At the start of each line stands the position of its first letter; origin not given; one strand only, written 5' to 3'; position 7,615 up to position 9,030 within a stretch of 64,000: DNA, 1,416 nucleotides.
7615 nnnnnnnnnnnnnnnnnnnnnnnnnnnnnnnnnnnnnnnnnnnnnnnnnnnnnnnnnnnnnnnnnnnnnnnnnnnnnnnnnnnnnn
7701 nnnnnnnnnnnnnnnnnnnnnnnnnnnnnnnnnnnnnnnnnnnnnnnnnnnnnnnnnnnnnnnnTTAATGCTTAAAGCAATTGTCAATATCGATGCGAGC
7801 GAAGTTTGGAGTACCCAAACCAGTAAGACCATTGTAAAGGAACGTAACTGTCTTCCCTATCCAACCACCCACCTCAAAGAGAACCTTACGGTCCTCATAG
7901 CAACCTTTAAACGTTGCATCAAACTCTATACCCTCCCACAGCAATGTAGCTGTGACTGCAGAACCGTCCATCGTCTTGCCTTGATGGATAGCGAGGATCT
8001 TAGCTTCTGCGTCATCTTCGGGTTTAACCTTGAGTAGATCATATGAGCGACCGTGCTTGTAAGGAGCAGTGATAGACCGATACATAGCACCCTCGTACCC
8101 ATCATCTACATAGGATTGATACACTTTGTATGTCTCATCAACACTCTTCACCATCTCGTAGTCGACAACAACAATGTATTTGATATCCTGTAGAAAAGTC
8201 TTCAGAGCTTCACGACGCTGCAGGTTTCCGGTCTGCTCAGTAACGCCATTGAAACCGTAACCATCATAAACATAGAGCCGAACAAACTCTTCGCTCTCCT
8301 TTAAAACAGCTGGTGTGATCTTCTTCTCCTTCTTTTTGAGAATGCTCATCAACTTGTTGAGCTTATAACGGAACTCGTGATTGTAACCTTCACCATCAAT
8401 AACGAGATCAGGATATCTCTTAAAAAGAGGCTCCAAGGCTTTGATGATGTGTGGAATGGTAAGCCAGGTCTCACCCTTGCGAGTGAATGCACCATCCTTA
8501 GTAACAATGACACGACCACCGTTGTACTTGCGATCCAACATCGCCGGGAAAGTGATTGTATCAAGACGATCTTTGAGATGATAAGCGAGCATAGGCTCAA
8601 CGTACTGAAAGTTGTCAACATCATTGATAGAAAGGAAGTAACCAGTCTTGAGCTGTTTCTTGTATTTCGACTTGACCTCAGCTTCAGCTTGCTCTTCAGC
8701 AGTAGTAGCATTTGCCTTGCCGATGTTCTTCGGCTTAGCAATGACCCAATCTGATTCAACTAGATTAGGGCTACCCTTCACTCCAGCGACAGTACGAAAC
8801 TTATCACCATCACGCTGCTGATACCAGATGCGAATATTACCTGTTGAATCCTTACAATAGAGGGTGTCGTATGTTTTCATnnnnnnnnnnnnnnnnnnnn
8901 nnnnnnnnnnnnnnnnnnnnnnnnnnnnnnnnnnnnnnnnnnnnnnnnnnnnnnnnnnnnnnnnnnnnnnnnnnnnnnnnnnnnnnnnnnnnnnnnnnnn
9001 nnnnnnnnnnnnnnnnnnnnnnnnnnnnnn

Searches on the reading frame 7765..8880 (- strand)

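Call 52: search_protein_families(library=pfam, proteins=[window:7765-8880:-], max_evalue=0.001)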
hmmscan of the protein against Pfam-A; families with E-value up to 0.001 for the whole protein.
window:7765-8880:- (371 aa): 1 family
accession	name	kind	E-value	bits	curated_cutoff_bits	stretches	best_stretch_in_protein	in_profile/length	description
PF01068.26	DNA_ligase_A_M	-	2.2e-17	63.8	26.2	1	96-286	1-204/204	ATP dependent DNA ligase domain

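Call 53: search_protein_families(library=phrogs, proteins=[window:7765-8880:-], max_evalue=0.00001)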
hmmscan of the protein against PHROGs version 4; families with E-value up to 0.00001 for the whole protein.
window:7765-8880:- (371 aa): 1 family
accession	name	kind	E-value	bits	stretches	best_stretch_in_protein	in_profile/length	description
phrog_114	-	DNA, RNA and nucleotide metabolism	1.1e-60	206.9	1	11-363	116-494/634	ATP-dependent DNA ligase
